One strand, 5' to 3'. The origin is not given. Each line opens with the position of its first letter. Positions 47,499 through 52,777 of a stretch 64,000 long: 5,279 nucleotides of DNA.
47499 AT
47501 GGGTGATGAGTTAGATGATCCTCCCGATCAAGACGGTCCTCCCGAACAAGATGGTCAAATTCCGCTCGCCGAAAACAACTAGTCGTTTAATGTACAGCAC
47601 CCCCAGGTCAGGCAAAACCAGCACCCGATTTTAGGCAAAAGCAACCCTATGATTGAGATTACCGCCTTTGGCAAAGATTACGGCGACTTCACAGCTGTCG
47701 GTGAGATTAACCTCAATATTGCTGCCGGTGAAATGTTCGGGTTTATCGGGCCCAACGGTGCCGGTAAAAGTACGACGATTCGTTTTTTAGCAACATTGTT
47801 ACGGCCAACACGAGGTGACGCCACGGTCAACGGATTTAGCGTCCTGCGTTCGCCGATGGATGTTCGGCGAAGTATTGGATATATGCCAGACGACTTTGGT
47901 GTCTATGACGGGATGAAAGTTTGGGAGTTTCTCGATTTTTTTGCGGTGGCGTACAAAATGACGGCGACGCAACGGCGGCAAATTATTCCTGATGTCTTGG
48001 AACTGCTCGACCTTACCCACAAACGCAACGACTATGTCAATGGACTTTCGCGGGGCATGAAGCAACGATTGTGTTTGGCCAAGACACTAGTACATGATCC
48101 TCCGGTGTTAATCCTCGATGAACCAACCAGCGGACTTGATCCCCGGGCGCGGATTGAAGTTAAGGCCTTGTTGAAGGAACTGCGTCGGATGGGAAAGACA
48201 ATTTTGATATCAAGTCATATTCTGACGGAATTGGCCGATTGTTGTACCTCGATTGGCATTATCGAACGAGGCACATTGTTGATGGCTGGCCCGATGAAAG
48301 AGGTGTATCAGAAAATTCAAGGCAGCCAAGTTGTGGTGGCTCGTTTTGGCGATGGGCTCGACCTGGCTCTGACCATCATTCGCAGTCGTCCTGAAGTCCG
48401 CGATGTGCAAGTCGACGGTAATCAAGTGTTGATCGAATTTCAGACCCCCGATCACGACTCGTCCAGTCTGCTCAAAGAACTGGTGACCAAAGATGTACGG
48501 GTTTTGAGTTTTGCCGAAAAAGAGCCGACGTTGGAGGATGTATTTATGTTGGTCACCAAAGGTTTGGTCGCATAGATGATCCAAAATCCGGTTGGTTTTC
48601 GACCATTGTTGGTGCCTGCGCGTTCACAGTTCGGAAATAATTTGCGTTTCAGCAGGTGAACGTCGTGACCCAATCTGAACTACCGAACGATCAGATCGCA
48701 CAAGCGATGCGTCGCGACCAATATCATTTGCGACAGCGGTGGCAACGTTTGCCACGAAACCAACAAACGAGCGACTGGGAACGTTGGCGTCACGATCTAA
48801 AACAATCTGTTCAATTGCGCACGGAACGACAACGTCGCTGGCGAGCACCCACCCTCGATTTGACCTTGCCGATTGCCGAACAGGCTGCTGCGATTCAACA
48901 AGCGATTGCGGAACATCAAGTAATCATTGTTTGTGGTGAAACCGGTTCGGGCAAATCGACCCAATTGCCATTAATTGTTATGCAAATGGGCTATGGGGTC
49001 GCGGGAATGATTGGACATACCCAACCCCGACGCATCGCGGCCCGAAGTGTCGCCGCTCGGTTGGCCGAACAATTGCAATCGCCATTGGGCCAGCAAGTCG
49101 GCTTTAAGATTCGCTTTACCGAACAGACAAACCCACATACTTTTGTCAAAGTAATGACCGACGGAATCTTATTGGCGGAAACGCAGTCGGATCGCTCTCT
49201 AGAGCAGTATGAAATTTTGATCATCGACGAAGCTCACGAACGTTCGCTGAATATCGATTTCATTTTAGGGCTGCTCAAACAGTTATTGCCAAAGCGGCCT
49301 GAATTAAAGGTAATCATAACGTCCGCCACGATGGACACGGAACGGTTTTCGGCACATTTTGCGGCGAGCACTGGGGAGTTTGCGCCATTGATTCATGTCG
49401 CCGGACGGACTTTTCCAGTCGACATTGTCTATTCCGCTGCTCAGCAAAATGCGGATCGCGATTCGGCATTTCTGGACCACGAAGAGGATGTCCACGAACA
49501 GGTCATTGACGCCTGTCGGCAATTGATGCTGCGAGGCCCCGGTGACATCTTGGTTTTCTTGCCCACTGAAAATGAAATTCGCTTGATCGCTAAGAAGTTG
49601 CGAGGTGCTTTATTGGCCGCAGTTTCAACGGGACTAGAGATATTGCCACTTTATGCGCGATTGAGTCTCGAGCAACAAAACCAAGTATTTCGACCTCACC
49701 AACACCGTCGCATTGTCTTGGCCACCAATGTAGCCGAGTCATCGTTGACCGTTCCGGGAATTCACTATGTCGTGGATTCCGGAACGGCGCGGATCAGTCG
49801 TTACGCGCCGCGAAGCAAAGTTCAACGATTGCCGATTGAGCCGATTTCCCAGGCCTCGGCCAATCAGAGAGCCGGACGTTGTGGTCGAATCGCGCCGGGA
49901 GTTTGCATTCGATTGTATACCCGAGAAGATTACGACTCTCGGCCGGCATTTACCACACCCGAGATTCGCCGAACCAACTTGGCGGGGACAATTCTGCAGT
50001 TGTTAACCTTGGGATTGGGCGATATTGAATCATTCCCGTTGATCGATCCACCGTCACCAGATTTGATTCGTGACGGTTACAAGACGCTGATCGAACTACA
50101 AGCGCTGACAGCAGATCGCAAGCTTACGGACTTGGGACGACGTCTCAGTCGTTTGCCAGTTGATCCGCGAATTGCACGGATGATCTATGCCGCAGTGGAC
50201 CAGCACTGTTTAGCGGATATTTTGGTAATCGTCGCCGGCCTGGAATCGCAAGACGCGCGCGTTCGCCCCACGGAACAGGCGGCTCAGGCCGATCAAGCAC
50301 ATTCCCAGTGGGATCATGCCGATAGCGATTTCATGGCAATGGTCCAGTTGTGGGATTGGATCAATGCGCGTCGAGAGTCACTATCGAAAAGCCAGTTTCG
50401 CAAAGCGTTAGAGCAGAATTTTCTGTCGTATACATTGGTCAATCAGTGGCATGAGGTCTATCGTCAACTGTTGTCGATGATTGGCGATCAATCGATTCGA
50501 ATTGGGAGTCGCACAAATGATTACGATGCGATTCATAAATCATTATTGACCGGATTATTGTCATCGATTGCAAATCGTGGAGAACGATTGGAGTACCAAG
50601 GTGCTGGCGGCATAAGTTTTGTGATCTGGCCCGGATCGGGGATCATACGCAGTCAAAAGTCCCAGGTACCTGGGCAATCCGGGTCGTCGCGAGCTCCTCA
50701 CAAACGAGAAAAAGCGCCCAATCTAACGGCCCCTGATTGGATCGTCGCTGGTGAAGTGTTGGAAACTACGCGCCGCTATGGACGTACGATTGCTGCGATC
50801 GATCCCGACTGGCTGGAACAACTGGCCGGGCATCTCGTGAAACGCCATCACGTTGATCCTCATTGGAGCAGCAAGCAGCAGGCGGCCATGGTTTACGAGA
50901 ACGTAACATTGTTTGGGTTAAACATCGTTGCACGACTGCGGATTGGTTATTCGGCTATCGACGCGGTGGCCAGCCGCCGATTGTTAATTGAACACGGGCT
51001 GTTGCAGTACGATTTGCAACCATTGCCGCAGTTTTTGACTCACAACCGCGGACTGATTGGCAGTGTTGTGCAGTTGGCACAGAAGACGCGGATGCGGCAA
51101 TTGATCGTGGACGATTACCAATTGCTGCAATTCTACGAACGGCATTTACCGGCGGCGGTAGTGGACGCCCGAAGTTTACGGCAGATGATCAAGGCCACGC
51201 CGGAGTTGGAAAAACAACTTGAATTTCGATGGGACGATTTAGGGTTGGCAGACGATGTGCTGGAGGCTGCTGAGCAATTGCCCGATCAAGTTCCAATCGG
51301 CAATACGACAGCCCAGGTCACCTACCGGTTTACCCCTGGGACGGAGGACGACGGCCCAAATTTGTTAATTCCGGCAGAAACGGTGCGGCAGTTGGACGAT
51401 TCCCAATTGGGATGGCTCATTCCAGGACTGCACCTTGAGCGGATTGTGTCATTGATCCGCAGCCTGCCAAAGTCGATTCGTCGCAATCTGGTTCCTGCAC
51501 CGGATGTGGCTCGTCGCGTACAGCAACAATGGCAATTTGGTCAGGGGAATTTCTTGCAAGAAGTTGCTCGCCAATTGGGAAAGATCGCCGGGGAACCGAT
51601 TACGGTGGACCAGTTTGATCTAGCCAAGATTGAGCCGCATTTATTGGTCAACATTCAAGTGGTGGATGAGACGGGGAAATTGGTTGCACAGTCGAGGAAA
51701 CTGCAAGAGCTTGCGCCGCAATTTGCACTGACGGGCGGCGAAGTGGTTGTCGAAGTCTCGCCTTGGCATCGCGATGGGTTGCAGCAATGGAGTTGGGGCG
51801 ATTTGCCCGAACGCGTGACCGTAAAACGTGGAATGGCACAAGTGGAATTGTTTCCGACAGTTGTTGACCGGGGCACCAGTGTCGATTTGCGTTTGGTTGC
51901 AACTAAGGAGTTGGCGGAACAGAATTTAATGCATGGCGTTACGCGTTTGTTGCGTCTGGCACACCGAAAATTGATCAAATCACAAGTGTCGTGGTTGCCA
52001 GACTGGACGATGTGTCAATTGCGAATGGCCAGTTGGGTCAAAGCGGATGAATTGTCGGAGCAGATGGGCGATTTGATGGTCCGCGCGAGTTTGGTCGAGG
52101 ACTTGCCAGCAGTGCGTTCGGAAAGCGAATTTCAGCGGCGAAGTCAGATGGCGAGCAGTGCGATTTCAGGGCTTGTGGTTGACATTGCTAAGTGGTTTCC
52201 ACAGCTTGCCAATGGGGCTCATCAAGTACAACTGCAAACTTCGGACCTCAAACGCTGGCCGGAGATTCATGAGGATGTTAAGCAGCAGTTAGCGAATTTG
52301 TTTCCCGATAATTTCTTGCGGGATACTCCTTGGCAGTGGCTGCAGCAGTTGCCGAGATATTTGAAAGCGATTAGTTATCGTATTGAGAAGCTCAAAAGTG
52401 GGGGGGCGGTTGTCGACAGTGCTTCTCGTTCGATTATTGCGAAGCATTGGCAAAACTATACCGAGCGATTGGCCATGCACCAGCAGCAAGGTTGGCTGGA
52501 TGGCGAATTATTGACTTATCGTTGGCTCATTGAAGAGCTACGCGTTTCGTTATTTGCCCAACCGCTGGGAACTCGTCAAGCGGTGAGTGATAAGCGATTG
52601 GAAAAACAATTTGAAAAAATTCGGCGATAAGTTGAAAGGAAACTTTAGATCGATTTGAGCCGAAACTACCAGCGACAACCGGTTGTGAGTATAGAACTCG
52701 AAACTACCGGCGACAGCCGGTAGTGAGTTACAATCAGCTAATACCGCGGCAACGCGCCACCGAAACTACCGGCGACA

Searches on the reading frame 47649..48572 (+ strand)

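Call 52: search_protein_families(library=pfam, proteins=[window:47649-48572:+], max_evalue=0.00001)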
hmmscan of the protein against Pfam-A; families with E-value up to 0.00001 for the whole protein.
window:47649-48572:+ (308 aa): 3 families
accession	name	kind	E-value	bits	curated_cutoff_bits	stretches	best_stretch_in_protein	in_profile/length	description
PF00005.33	ABC_tran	-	2.2e-29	103.2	25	1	19-161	3-137/137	ABC transporter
PF13304.12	AAA_21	-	5.1e-15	56.8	27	1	116-193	221-301/304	AAA domain, putative AbiEii toxin, Type IV TA system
PF13732.12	DrrA1-3_C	-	1.9e-11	44.9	27.4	1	214-301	1-79/81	ATP-binding protein DrrA1-3-like, C-terminal domain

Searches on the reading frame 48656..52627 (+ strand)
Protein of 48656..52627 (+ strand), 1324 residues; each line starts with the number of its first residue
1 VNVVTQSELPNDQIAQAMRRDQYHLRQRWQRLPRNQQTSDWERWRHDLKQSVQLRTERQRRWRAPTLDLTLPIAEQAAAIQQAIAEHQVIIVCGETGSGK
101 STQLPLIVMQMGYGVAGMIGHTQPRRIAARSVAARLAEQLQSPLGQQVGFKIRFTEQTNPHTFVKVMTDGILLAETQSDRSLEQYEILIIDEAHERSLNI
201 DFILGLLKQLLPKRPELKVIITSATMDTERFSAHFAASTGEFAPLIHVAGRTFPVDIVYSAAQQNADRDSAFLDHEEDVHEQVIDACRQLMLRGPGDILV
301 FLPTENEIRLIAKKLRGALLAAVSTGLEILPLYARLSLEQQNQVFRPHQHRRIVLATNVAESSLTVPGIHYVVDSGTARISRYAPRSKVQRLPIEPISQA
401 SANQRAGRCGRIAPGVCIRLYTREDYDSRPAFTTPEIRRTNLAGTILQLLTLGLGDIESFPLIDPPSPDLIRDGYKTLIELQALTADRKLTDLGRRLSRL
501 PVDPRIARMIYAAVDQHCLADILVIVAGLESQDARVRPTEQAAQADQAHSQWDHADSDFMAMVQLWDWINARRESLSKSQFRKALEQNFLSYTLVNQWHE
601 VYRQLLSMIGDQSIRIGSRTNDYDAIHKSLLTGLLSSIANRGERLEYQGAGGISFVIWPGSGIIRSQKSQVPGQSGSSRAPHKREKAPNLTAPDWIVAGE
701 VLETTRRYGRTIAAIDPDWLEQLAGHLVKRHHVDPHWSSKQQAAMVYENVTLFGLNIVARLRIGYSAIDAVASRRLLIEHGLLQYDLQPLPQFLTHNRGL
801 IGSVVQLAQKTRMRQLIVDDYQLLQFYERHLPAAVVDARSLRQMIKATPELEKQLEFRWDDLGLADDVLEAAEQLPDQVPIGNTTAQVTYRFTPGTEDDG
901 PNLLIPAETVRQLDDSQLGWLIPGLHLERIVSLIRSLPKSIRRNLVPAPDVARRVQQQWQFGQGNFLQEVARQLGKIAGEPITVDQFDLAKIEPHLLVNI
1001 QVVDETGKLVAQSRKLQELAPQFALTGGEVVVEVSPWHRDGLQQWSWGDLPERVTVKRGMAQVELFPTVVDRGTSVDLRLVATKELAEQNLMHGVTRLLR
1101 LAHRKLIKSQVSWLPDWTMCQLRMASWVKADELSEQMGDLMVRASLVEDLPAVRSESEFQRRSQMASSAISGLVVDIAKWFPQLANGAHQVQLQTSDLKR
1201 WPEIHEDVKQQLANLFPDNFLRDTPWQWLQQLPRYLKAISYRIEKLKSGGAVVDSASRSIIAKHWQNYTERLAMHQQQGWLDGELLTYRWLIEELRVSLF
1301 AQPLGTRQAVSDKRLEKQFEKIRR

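Call 52: search_protein_families(library=pfam, proteins=[window:48656-52627:+], max_evalue=0.00001)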
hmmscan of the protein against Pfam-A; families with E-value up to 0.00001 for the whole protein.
window:48656-52627:+ (1324 aa): 8 families
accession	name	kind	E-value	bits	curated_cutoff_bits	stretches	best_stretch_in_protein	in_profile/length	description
PF11898.13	DUF3418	-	2e-149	499.4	25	1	740-1320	1-581/582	Domain of unknown function (DUF3418)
PF00271.37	Helicase_C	-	2.3e-11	44.4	23.5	1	285-412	4-109/110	Helicase conserved C-terminal domain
PF00270.35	DEAD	-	1.8e-10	41.2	26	1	76-227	4-161/167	DEAD/DEAH box helicase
PF07717.22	OB_NTP_bind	-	1.1e-09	38.8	29.5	1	626-726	1-82/83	Oligonucleotide/oligosaccharide-binding (OB)-fold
PF21010.2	HA2_C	-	2e-08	35.1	21.3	1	503-562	1-77/77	Helicase associated domain (HA2), ratchet-like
PF13245.12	AAA_19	-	1.2e-06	29.1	25.1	1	76-213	1-116/134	AAA domain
PF13401.12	AAA_22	-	1.5e-06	29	27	0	87-210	5-107/130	AAA domain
PF04408.29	HA2_N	-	4.4e-06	27.1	21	0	476-502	3-29/29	Helicase associated domain (HA2), winged-helix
